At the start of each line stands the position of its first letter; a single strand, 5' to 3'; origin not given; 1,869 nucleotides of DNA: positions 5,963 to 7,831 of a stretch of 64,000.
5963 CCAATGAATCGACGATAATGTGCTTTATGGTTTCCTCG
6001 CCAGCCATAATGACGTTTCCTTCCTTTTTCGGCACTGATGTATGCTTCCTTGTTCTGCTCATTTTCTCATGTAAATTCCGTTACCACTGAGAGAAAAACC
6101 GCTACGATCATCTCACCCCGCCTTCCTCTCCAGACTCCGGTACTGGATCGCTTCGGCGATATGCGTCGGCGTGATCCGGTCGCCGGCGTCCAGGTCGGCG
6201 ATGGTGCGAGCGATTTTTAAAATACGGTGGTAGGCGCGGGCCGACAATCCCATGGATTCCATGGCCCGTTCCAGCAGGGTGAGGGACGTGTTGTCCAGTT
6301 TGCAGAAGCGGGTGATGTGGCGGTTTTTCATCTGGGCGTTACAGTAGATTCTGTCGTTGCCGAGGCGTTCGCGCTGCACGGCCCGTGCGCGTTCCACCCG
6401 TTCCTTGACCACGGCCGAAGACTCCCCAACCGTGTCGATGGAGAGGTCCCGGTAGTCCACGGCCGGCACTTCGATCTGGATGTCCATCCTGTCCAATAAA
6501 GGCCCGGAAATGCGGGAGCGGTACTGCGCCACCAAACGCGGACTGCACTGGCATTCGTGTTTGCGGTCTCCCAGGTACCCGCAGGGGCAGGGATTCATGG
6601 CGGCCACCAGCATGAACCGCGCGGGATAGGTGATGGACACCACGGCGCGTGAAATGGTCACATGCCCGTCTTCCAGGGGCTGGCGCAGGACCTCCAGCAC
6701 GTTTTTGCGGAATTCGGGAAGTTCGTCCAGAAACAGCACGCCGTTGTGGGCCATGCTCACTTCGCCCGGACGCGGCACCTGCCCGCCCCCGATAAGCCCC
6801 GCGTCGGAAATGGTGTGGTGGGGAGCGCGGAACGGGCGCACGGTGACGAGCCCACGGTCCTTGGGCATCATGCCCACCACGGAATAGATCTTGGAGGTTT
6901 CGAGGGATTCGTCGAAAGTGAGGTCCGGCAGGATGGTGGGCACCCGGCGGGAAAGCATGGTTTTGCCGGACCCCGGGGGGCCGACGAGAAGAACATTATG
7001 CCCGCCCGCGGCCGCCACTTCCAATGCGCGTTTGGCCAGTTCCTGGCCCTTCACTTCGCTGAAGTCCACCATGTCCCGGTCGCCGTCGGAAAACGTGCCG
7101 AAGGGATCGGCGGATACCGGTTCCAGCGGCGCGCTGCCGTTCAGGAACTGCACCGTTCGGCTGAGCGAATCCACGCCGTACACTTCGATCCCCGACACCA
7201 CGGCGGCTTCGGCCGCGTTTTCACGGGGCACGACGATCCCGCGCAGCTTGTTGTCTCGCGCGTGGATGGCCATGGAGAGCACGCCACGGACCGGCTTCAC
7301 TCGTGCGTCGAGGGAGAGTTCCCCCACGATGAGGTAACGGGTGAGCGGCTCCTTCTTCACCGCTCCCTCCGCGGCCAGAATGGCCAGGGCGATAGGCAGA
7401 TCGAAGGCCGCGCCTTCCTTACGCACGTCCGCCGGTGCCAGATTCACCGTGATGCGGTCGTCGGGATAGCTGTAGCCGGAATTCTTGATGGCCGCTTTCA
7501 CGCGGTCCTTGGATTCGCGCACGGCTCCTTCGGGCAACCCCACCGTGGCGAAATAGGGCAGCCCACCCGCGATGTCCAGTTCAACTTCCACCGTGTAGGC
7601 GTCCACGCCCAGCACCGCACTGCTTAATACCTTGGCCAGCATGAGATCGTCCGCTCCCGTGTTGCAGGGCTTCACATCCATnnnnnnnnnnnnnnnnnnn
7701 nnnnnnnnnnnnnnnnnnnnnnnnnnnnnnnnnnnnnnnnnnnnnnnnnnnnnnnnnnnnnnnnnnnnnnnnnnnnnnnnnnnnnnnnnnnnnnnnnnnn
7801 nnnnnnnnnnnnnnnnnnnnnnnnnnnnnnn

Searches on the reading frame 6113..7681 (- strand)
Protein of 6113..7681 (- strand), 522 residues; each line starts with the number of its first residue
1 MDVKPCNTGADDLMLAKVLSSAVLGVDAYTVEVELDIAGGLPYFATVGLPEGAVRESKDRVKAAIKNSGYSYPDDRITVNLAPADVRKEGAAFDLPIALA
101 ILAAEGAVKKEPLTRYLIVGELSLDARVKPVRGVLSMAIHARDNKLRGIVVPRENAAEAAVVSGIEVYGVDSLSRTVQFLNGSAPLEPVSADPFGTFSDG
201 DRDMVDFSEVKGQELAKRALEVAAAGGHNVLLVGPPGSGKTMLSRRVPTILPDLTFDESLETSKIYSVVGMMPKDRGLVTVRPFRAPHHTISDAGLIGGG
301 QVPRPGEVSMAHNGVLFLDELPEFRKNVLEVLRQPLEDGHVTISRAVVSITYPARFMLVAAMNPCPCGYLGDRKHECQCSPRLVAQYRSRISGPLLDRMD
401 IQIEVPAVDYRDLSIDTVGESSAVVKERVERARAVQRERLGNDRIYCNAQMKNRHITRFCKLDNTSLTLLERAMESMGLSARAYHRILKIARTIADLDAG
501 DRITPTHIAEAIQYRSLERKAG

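Call 3: search_protein_families(library=pfam, proteins=[window:6113-7681:-], max_evalue=1)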
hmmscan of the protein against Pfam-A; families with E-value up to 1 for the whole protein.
window:6113-7681:- (522 aa): 22 families
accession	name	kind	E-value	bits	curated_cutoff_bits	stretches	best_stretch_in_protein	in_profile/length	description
PF01078.27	Mg_chelatase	-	9.8e-98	326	20.3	1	206-411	1-205/207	Magnesium chelatase, subunit ChlI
PF13541.12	ChlI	-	6.3e-47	158.9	27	1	33-155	1-121/121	Subunit ChlI of Mg-chelatase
PF13335.12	Mg_chelatase_C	-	3.7e-35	120.8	26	1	419-515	1-94/94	Magnesium chelatase, subunit ChlI C-terminal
PF00493.29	MCM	-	3.2e-10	40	23.3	1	305-373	114-182/224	MCM P-loop domain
PF07728.20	AAA_5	-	5.4e-10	39.9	22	2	310-366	64-125/139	AAA domain (dynein-related subfamily)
PF00158.32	Sigma54_activat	-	3.9e-05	23.8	20.2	1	218-342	13-123/168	Sigma-54 interaction domain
PF13191.12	AAA_16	-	7e-05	23.8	32.6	1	217-251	13-48/167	AAA ATPase domain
PF05496.18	RuvB_N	-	0.00022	21.5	27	1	228-245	34-51/159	Holliday junction DNA helicase RuvB P-loop domain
PF05362.19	Lon_C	-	0.0005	20.1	21.1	1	71-159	90-176/205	Lon protease (S16) C-terminal proteolytic domain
PF14532.12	Sigma54_activ_2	-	0.00075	20.2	25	1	217-245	11-39/138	Sigma-54 interaction domain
PF00004.35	AAA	-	0.00095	20.1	21.2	1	230-248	1-19/131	ATPase family associated with various cellular activities (AAA)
PF13401.12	AAA_22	-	0.005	17.6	27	1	229-252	7-30/130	AAA domain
PF07724.20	AAA_2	-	0.0065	17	27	1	229-344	5-107/166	AAA domain (Cdc48 subfamily)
PF12775.13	AAA_7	-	0.012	15.6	25.8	1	220-248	26-54/181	P-loop containing dynein motor region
PF20030.5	bpMoxR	-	0.013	15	27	1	219-257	23-61/205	MoxR domain in the MoxR-vWA-beta-propeller ternary systems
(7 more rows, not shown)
